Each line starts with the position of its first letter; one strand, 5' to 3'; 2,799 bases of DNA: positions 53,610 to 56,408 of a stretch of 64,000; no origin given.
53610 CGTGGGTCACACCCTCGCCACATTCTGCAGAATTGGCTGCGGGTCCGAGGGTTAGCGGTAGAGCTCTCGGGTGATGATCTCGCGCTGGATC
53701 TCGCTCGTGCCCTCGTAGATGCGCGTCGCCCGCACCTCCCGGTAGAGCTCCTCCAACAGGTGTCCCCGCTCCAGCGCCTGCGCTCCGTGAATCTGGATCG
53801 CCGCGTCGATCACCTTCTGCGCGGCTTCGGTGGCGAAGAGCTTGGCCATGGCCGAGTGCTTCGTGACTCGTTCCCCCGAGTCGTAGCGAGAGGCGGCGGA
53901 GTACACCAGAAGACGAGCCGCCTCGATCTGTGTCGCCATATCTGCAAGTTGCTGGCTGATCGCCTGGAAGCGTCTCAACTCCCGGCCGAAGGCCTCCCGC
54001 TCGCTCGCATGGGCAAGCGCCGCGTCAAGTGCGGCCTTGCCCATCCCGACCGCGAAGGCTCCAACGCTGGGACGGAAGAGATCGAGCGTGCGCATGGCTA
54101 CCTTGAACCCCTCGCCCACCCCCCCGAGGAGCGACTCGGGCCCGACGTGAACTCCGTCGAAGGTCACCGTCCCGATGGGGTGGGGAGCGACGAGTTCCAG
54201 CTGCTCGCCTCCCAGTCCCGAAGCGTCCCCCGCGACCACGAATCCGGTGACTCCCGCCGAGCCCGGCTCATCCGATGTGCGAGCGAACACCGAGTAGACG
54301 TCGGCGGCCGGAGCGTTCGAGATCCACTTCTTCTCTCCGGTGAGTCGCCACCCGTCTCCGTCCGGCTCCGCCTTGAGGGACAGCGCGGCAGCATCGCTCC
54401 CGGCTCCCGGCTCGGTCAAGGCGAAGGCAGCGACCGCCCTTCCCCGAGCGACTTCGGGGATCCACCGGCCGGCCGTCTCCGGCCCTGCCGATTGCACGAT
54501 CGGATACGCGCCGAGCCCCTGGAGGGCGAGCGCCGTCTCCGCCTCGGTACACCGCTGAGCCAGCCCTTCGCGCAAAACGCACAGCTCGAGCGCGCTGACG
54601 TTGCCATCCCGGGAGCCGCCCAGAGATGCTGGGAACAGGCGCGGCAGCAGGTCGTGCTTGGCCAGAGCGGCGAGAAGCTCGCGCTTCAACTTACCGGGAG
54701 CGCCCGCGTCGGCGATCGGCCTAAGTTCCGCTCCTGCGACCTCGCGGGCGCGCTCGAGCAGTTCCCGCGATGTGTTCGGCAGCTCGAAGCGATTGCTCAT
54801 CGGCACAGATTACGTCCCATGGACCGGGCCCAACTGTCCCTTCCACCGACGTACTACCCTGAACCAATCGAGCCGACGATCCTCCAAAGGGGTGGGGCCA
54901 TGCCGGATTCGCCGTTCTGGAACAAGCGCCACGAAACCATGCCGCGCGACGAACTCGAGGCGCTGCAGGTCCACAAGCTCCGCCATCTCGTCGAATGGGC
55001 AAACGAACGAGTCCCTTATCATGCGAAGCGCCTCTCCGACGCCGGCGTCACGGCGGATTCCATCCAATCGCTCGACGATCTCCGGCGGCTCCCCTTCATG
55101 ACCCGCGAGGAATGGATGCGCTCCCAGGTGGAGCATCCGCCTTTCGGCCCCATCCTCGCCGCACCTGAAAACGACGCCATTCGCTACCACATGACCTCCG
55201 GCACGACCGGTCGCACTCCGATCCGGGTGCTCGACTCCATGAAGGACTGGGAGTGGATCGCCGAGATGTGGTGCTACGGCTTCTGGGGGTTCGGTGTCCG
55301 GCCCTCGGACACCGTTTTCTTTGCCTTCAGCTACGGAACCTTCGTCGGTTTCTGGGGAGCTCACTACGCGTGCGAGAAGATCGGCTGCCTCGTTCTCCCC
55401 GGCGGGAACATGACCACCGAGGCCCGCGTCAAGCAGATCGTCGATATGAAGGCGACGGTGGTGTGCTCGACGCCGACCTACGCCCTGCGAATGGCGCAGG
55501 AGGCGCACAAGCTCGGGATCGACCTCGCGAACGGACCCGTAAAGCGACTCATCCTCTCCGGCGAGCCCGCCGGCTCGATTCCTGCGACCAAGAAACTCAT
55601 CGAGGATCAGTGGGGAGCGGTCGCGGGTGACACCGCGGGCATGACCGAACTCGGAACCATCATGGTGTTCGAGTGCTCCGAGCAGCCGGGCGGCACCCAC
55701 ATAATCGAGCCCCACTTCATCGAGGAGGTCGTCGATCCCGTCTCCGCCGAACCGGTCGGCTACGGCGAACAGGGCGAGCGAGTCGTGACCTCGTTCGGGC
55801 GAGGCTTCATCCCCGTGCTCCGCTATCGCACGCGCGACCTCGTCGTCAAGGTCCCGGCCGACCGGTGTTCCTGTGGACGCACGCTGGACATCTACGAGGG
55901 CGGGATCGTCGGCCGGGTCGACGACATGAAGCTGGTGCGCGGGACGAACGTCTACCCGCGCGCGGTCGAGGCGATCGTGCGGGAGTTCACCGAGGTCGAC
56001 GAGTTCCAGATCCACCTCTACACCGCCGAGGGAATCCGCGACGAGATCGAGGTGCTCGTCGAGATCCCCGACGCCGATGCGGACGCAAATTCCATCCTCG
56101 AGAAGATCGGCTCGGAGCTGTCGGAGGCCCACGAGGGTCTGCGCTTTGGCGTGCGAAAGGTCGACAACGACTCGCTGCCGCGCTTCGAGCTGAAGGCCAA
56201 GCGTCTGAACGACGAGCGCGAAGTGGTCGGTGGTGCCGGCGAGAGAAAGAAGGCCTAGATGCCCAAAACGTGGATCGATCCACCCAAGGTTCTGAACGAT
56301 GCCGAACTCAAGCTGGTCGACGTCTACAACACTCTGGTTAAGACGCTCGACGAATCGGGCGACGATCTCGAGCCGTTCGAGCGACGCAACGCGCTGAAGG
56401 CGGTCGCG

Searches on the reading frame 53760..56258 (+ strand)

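Call 31: search_protein_families(library=pfam, max_evalue=0.00001, proteins=[window:53760-56258:+])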
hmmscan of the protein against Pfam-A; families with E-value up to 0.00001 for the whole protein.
window:53760-56258:+ (832 aa): 2 families
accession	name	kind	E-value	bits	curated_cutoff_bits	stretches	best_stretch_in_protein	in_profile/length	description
PF14535.12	AMP-binding_C_2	-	9e-13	48.7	25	1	728-820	1-96/96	AMP-binding enzyme C-terminal domain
PF00501.34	AMP-binding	-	1.6e-07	30.9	29.9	1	467-676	158-374/384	AMP-binding enzyme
